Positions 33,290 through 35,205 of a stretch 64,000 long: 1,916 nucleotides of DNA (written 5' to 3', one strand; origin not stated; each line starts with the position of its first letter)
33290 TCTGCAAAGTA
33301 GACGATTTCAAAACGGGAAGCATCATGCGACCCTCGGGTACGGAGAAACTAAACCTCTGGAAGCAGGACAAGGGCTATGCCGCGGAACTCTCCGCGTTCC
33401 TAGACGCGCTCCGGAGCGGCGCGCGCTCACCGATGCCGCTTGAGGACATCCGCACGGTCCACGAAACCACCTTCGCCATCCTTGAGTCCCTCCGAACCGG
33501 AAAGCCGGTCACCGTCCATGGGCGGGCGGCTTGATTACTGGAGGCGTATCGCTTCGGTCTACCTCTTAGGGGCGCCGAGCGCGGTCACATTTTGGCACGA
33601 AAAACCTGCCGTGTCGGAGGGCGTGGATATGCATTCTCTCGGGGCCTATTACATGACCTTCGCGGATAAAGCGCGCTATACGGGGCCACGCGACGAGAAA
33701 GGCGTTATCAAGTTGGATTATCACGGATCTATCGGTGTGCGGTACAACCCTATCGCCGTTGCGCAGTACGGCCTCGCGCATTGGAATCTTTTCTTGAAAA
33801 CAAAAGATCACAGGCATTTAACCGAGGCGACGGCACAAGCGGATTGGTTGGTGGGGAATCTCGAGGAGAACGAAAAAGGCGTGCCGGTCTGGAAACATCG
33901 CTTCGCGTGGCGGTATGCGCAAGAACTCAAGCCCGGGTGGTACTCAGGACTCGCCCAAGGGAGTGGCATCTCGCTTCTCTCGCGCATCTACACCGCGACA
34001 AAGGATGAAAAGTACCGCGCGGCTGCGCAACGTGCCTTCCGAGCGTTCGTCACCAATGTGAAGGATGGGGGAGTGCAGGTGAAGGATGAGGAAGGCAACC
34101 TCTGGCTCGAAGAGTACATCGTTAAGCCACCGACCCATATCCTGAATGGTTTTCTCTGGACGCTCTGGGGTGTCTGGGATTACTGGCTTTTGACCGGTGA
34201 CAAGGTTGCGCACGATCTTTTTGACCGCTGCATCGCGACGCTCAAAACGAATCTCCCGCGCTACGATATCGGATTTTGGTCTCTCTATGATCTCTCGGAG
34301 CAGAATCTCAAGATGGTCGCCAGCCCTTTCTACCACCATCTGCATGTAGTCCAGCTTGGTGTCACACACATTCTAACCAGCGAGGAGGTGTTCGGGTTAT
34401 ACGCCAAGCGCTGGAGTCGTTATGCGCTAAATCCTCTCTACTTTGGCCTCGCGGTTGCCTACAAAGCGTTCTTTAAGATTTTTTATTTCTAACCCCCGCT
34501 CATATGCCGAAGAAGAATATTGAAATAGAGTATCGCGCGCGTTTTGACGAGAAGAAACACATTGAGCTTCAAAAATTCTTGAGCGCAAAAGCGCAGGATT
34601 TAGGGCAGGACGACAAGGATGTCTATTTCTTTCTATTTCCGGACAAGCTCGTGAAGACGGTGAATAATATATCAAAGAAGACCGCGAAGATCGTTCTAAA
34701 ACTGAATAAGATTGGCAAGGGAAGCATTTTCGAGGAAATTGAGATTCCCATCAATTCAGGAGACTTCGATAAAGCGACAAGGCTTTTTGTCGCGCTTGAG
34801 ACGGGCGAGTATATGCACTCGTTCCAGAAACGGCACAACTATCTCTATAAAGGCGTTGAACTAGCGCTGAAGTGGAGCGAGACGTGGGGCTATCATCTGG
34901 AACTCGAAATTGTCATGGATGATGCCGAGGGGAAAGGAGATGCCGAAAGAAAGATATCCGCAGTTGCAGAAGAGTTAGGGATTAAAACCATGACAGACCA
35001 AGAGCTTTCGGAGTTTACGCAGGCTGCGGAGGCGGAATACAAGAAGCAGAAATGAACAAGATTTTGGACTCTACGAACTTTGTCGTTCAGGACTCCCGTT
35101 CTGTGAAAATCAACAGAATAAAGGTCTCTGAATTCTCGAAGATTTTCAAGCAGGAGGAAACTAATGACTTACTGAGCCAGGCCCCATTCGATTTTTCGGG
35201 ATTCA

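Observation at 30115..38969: Uronic-acid branch with a heparosan-type glucuronyl C5-epimerase-like protein and an AsnB-like amidotransferase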

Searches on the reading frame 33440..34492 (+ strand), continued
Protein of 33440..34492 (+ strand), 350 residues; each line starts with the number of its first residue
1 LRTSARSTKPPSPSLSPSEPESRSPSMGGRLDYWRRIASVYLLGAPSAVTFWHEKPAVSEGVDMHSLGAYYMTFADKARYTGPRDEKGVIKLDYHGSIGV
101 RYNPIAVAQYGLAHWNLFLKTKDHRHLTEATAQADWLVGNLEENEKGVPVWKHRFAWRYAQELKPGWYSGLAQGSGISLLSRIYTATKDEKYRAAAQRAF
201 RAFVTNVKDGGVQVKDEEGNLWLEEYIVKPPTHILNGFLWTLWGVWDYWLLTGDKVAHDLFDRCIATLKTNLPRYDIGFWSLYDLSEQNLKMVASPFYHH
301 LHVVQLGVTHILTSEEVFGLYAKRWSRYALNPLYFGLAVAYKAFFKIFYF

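Call 58: search_protein_families(library=pfam, proteins=[L007:11-1030:+, L007:3619-5181:+, L009:1413-3356:-, L009:6353-7012:+, L002:6105-7718:+, L002:4888-6108:+, L002:2391-3728:+, L007:2231-3622:+, L007:5189-6151:+, L008:5276-6877:+], max_evalue=0.0001)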
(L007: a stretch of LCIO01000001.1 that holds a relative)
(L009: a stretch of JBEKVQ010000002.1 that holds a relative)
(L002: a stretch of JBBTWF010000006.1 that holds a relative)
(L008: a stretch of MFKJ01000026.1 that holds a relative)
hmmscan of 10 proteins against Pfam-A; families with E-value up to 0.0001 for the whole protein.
L007:11-1030:+ (339 aa): 3 families
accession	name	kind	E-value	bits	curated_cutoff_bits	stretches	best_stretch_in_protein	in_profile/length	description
PF00535.33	Glycos_transf_2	-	1.2e-33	116.8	23.3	1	5-112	1-107/168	Glycosyl transferase family 2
PF10111.15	Glyco_tranf_2_2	-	5.8e-16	59.2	27.3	1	5-109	1-107/276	Glycosyltransferase like family 2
PF13641.12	Glyco_tranf_2_3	-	3e-10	41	27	1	2-237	1-214/230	Glycosyltransferase like family 2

L007:3619-5181:+ (520 aa): 6 families
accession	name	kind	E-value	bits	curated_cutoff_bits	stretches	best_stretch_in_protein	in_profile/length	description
PF16363.11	GDP_Man_Dehyd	-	2e-58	198.9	27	1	14-310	1-332/332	GDP-mannose 4,6 dehydratase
PF01370.27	Epimerase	-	1.2e-54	185.7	20.9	1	13-247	1-240/240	NAD dependent epimerase/dehydratase family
PF02719.21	Polysacc_synt_2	-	1.5e-08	34.6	20.2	0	13-119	1-122/293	Polysaccharide biosynthesis protein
PF01073.25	3Beta_HSD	-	4.2e-08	33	22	1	14-227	1-221/280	3-beta hydroxysteroid dehydrogenase/isomerase family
PF07993.18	NAD_binding_4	-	1e-07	31.8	20.1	0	74-182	88-206/258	Male sterility protein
PF04321.23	RmlD_sub_bind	-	1.2e-07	31.5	27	1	12-288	2-255/287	RmlD substrate binding domain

L009:1413-3356:- (647 aa): 8 families
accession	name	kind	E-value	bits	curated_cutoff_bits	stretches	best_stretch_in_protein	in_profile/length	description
PF01370.27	Epimerase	-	9.7e-28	97.6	20.9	1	6-232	3-239/240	NAD dependent epimerase/dehydratase family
PF07993.18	NAD_binding_4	-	1.5e-19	70.6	20.1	1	6-181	1-210/258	Male sterility protein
PF16363.11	GDP_Man_Dehyd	-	3e-19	70.1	27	1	6-311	2-332/332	GDP-mannose 4,6 dehydratase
PF01073.25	3Beta_HSD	-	1.2e-17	64.3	22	1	6-178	2-185/280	3-beta hydroxysteroid dehydrogenase/isomerase family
PF01408.29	GFO_IDH_MocA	-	1.3e-17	65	24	1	319-436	1-117/120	Oxidoreductase family, NAD-binding Rossmann fold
PF13460.12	NAD_binding_10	-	1.5e-17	64.5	27.2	1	8-173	1-145/184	NAD(P)H-binding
PF04321.23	RmlD_sub_bind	-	6.6e-11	42.2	27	1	3-177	2-154/287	RmlD substrate binding domain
PF05368.20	NmrA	-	7e-10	39.4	27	1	2-76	3-77/298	NmrA-like family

L009:6353-7012:+ (219 aa): 3 families
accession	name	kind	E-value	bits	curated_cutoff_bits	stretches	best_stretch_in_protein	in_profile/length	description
PF08241.18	Methyltransf_11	-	8e-11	42.9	21.2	1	58-111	44-94/95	Methyltransferase domain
PF13649.12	Methyltransf_25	-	4.5e-08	34.1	27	1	56-108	46-97/97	Methyltransferase domain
PF13489.12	Methyltransf_23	-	2.3e-06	27.9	27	1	69-189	75-162/164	Methyltransferase domain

L002:6105-7718:+ (537 aa): 12 families
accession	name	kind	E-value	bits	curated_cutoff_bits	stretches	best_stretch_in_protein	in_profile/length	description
PF08241.18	Methyltransf_11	-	1e-24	87.4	21.2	1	341-437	1-95/95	Methyltransferase domain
PF13847.12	Methyltransf_31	-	5.7e-22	78.4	27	1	336-441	3-113/145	Methyltransferase domain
PF13649.12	Methyltransf_25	-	1e-21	77.8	27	1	340-433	1-97/97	Methyltransferase domain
PF00535.33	Glycos_transf_2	-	1.4e-20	74.3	23.3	1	6-144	1-143/168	Glycosyl transferase family 2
PF08242.18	Methyltransf_12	-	6.7e-17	62.5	30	1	341-435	1-98/98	Methyltransferase domain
PF13489.12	Methyltransf_23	-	1.3e-15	58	27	1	320-452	7-124/164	Methyltransferase domain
PF01209.24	Ubie_methyltran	-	2.5e-13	50.4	20.1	1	334-446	45-160/233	ubiE/COQ5 methyltransferase family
PF13704.12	Glyco_tranf_2_4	-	9.7e-07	29.6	27.5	1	13-92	2-87/98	Glycosyl transferase family 2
PF08003.17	Methyltransf_9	-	1.7e-06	27.7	23.8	1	333-434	112-214/315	Protein of unknown function (DUF1698)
PF02353.26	CMAS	-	3.5e-06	27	27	1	336-435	62-162/273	Mycolic acid cyclopropane synthetase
PF05175.20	MTS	-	6.7e-06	26.3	23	1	334-438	29-139/170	Methyltransferase small domain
PF06325.19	PrmA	-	0.0001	22.4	22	0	335-435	160-256/296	Ribosomal protein L11 methyltransferase (PrmA)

L002:4888-6108:+ (406 aa): 1 family
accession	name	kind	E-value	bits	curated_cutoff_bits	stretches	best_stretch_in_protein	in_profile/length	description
PF00266.25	Aminotran_5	-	8.2e-76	255.8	21.5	2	4-168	1-167/371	Aminotransferase class-V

L002:2391-3728:+ (445 aa): 1 family
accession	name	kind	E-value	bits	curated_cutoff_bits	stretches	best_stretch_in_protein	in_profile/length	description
PF01901.21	O_anti_polymase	-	8.9e-09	35.5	24.2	1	349-414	262-324/335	Putative O-antigen polymerase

L007:2231-3622:+ (463 aa): 5 families
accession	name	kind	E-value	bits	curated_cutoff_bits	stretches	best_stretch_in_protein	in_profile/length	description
PF00483.29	NTP_transferase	-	3.6e-43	148.3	21.2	1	14-277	2-241/245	Nucleotidyl transferase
PF01050.24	MannoseP_isomer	-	3.9e-43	146.8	23.6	1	347-459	4-116/116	Mannose-6-phosphate isomerase C-terminal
PF22640.1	ManC_GMP_beta-helix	-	1.1e-15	57.7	27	1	288-340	3-54/55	MannoseP isomerase/GMP-like beta-helix domain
PF07883.17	Cupin_2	-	1.8e-09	37.6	27.2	1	376-441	3-67/70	Cupin domain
PF12804.13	NTP_transf_3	-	3.7e-06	27.7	27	1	14-141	1-111/160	MobA-like NTP transferase domain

L007:5189-6151:+ (320 aa): 5 families
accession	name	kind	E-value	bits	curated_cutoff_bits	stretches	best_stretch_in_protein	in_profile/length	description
PF01370.27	Epimerase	-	1.4e-51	175.6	20.9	1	3-247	1-240/240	NAD dependent epimerase/dehydratase family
PF16363.11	GDP_Man_Dehyd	-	1.8e-42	146.4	27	1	4-302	1-324/332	GDP-mannose 4,6 dehydratase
PF01073.25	3Beta_HSD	-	9.3e-15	54.8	22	1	4-238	1-236/280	3-beta hydroxysteroid dehydrogenase/isomerase family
PF04321.23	RmlD_sub_bind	-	9.9e-11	41.7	27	1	1-162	1-147/287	RmlD substrate binding domain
PF13460.12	NAD_binding_10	-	2.4e-06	28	27.2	1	7-156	1-136/184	NAD(P)H-binding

L008:5276-6877:+ (533 aa): 1 family
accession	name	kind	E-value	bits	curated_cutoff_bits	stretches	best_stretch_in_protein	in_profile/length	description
PF13231.12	PMT_2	-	2.9e-11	44.3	26.1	1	65-200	2-130/160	Dolichyl-phosphate-mannose-protein mannosyltransferase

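Call 69: search_protein_representatives(alignment_id=A1)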
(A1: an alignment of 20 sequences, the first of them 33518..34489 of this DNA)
Query: 20 sequences, 325 profile positions. Proteins with E-value up to 0.001 (for the whole library): 5804; up to 1e-10: 4386; up to 1e-30: 1458. The best 150 are listed.
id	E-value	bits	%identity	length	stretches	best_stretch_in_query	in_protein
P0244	2.0e-139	480.7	-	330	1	2-325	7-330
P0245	1.4e-126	438.4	-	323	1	4-325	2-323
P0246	7.7e-116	403.2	-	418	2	103-325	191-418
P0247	5.0e-114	397.2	-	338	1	4-325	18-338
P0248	4.1e-113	394.2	-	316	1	15-325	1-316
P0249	9.2e-111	386.5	-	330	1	5-325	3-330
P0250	2.6e-97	342.3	-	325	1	2-325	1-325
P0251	5.2e-95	334.7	-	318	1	2-325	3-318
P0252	1.2e-94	333.6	-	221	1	107-325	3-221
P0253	1.9e-93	329.6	-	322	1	19-325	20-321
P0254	1.9e-92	326.3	-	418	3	195-325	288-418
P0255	2.2e-88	312.9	-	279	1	47-324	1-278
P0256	3.2e-88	312.4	-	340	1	2-325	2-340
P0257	6.0e-88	311.5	-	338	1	4-322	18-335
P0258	2.2e-86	306.4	-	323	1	17-325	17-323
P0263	8.1e-78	278.2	-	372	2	31-261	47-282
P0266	2.7e-77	276.5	-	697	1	40-323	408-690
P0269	8.3e-76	271.6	-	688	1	35-315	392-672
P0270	1.3e-75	271.0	-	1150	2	123-302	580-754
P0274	9.0e-74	264.9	-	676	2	34-306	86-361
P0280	5.0e-72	259.2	-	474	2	42-262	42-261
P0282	2.6e-71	256.8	-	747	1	43-321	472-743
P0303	1.4e-64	234.7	-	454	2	41-261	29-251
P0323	4.8e-62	226.4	-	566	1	57-312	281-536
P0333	2.8e-59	217.3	-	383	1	25-305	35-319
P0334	4.0e-59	216.8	-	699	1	39-302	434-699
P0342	1.4e-58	215.0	-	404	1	51-307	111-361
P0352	3.5e-57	210.4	-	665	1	59-304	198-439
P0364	2.1e-56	207.9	-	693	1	60-306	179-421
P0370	2.0e-55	204.7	-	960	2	59-304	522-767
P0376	1.3e-54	201.9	-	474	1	59-305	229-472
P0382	2.4e-54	201.1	-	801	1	59-303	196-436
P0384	3.6e-54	200.5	-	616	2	76-300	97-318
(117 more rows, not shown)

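Call 70: search_protein_families(library=pfam, proteins=[P0266, P0269, P0282, P0334, P0274, P0352, P0364, P0382, P0270, P0370], max_evalue=0.0001)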
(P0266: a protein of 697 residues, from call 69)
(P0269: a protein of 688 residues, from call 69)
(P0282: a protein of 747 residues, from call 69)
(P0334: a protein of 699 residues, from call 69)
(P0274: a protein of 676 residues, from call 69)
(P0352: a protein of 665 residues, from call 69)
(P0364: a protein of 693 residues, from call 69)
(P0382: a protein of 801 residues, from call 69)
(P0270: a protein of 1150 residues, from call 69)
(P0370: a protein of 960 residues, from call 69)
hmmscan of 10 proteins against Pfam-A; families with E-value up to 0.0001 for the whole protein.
P0266 (697 aa): 6 families
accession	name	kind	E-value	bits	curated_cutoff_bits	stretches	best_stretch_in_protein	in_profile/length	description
PF06662.19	C5-epim_C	-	1e-59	201.7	23.3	1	490-669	4-188/188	D-glucuronyl C5-epimerase C-terminus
PF00534.26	Glycos_transf_1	-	1.1e-39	136.2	26.4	1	186-350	4-171/172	Glycosyl transferases group 1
PF13692.12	Glyco_trans_1_4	-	3e-31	109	27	1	198-336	2-141/142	Glycosyl transferases group 1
PF13439.12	Glyco_transf_4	-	7.5e-24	85.1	28.5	1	58-178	42-170/170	Glycosyltransferase Family 4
PF13579.12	Glyco_trans_4_4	-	3.6e-14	53.8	29.7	1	79-173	67-158/158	Glycosyl transferase 4-like domain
PF13477.12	Glyco_trans_4_2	-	4.3e-10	40.4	23.4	1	48-148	37-137/139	Glycosyl transferase 4-like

P0269 (688 aa): 6 families
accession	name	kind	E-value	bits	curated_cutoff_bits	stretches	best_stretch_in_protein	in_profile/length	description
PF06662.19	C5-epim_C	-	5.1e-58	196.1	23.3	1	479-659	2-188/188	D-glucuronyl C5-epimerase C-terminus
PF00534.26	Glycos_transf_1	-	9.2e-50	169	26.4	1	181-347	2-171/172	Glycosyl transferases group 1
PF13692.12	Glyco_trans_1_4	-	1.6e-38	132.6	27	1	195-334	2-142/142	Glycosyl transferases group 1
PF13439.12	Glyco_transf_4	-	1.6e-24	87.3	28.5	1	17-171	2-168/170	Glycosyltransferase Family 4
PF13579.12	Glyco_trans_4_4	-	7.1e-14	52.9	29.7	1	18-168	2-158/158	Glycosyl transferase 4-like domain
PF13477.12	Glyco_trans_4_2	-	2.9e-07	31.2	23.4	1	26-140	16-135/139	Glycosyl transferase 4-like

P0282 (747 aa): 3 families
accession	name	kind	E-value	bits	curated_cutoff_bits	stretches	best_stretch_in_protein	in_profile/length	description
PF06662.19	C5-epim_C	-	2.4e-52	177.6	23.3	1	547-723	4-187/188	D-glucuronyl C5-epimerase C-terminus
PF01943.22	Polysacc_synt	-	3.1e-14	53.5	28.2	1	16-258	10-246/274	Polysaccharide biosynthesis protein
PF13440.11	Polysacc_synt_3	-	1.5e-09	38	23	1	32-326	2-284/293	Polysaccharide biosynthesis protein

P0334 (699 aa): 2 families
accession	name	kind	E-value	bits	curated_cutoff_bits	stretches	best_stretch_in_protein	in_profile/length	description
PF04122.17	CW_binding_2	-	1e-59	199.5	24.9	3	141-228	1-73/73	Cell wall binding domain 2 (CWB2)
PF06662.19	C5-epim_C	-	4.2e-48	163.8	23.3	1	515-699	2-188/188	D-glucuronyl C5-epimerase C-terminus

P0274 (676 aa): 1 family
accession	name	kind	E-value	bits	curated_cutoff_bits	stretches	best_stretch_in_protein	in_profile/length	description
PF06662.19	C5-epim_C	-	5.4e-99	329.7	23.3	2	170-355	4-186/188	D-glucuronyl C5-epimerase C-terminus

P0352 (665 aa): 1 family
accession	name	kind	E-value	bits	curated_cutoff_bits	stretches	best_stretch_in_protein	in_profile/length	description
PF06662.19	C5-epim_C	-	5e-44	150.5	23.3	1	260-437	3-188/188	D-glucuronyl C5-epimerase C-terminus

P0364 (693 aa): 2 families
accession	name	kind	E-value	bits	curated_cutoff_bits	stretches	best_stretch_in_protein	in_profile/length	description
PF06662.19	C5-epim_C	-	1.8e-43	148.7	23.3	1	241-416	4-187/188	D-glucuronyl C5-epimerase C-terminus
PF00404.24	Dockerin_1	-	2.6e-11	44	22.9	1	627-680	1-53/57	Dockerin type I domain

P0382 (801 aa): 5 families
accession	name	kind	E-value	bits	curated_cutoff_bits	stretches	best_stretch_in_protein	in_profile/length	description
PF06662.19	C5-epim_C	-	1e-43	149.5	23.3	1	257-435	2-188/188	D-glucuronyl C5-epimerase C-terminus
PF18911.6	PKD_4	-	2.3e-35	120.9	27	2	604-681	3-79/85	PKD domain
PF00801.26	PKD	-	8e-27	93.5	23.5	2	535-593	15-74/80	PKD domain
PF22352.2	K319L-like_PKD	-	1.2e-09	38.5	27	0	542-595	19-79/84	K319L-like, PKD domain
PF18998.6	Flg_new_2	-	3.9e-09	36.8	23.6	1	448-518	1-71/73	Divergent InlB B-repeat domain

P0270 (1150 aa): 1 family
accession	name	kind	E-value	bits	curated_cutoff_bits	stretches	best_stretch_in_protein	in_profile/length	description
PF06662.19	C5-epim_C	-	1e-85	286.4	23.3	2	959-1125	13-187/188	D-glucuronyl C5-epimerase C-terminus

P0370 (960 aa): 3 families
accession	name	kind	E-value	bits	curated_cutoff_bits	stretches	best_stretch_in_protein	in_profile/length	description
PF06662.19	C5-epim_C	-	2.9e-76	255.6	23.3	2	579-764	1-187/188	D-glucuronyl C5-epimerase C-terminus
PF03160.20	Calx-beta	-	2.5e-19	69.9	27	2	13-117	6-114/119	Calx-beta domain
PF01833.30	TIG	-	3.4e-06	27.4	20.9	1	773-848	1-78/84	IPT/TIG domain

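Call 76: search_protein_families(library=pfam, proteins=[P0246, P0254, P0280, P0303, P0323, P0376, P0384, P0342, P0333, P0263], max_evalue=0.0001)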
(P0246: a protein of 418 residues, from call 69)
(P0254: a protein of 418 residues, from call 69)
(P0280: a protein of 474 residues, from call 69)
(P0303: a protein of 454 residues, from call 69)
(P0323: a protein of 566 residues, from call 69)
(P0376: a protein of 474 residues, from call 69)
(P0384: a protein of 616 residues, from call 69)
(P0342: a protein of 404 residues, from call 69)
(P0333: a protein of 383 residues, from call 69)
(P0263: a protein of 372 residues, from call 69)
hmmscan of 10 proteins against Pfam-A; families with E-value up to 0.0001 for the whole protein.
P0246 (418 aa): 1 family
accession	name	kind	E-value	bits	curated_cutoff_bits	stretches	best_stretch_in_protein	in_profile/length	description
PF06662.19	C5-epim_C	-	5.1e-42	144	23.3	1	214-395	7-188/188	D-glucuronyl C5-epimerase C-terminus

P0254 (418 aa): 1 family
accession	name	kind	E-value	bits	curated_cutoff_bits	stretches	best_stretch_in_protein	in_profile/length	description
PF06662.19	C5-epim_C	-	3.1e-42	144.6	23.3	1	187-395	5-188/188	D-glucuronyl C5-epimerase C-terminus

P0280 (474 aa): 1 family
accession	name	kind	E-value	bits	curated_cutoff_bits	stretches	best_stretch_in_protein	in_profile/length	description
PF06662.19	C5-epim_C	-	1.1e-55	188.5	23.3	1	122-265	3-149/188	D-glucuronyl C5-epimerase C-terminus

P0303 (454 aa): 1 family
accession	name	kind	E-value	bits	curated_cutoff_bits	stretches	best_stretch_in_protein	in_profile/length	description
PF06662.19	C5-epim_C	-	6e-53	179.6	23.3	1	111-251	3-144/188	D-glucuronyl C5-epimerase C-terminus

P0323 (566 aa): 5 families
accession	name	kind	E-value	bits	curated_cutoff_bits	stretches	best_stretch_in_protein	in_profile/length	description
PF06662.19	C5-epim_C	-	4.6e-50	170.2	23.3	1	345-524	2-186/188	D-glucuronyl C5-epimerase C-terminus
PF08241.18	Methyltransf_11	-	1.1e-09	39.2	21.2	1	43-120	1-86/95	Methyltransferase domain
PF13649.12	Methyltransf_25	-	2e-08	35.3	27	1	42-120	1-92/97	Methyltransferase domain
PF13489.12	Methyltransf_23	-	8.8e-07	29.2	27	1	29-130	13-119/164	Methyltransferase domain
PF13847.12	Methyltransf_31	-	1.5e-05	25.1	27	1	37-121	2-101/145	Methyltransferase domain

P0376 (474 aa): 1 family
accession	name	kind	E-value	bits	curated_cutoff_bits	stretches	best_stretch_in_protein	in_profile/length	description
PF06662.19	C5-epim_C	-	1.4e-42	145.8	23.3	1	291-469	4-188/188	D-glucuronyl C5-epimerase C-terminus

P0384 (616 aa): 4 families
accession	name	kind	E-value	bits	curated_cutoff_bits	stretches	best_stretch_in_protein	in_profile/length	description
PF06662.19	C5-epim_C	-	2.5e-72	242.8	23.3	2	152-315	17-183/188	D-glucuronyl C5-epimerase C-terminus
PF01532.26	Glyco_hydro_47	-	4e-07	29.8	22.9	0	398-492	86-180/455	Glycosyl hydrolase family 47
PF07470.19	Glyco_hydro_88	-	2.3e-06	27.3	26.6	0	165-200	30-65/352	Glycosyl Hydrolase Family 88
PF07944.18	Beta-AFase-like_GH127_cat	-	4.2e-05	23.2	24.9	0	171-256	182-251/376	Beta-L-arabinofuranosidase, GH127 catalytic domain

P0342 (404 aa): 1 family
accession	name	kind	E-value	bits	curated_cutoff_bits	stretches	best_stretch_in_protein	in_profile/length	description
PF06662.19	C5-epim_C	-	8.3e-38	130.2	23.3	1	194-355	21-187/188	D-glucuronyl C5-epimerase C-terminus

P0333 (383 aa): 1 family
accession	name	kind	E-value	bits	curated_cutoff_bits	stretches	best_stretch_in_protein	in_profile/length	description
PF06662.19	C5-epim_C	-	1e-49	169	23.3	1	137-315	3-187/188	D-glucuronyl C5-epimerase C-terminus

P0263 (372 aa): 1 family
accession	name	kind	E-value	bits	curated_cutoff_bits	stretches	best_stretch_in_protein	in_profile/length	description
PF06662.19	C5-epim_C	-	6.3e-57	192.6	23.3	2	145-281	4-143/188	D-glucuronyl C5-epimerase C-terminus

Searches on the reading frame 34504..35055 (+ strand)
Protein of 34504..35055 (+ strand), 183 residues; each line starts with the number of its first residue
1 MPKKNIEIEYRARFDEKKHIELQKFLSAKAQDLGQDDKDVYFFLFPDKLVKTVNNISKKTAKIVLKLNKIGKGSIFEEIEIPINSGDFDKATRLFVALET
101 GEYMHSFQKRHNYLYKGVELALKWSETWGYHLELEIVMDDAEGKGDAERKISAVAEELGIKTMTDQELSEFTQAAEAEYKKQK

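Call 3: search_protein_families(library=pfam, proteins=[window:34504-35055:+], max_evalue=0.01)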
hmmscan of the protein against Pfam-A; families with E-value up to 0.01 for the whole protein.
window:34504-35055:+ (183 aa): 1 family
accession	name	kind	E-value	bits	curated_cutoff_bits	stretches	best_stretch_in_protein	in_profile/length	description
PF01928.26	CYTH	-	7.6e-08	32.8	23.2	1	5-164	1-173/179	CYTH domain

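Call 5: search_protein_families(library=ncbifam, proteins=[window:34504-35055:+], max_evalue=0.001)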
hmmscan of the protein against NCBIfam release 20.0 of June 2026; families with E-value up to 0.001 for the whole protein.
window:34504-35055:+ (183 aa): 1 family
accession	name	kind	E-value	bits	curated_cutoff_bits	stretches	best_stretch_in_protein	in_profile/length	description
TIGR00318.1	cyaB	equivalog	1.4e-07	31.5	57.95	1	6-162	2-161/174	class IV adenylate cyclase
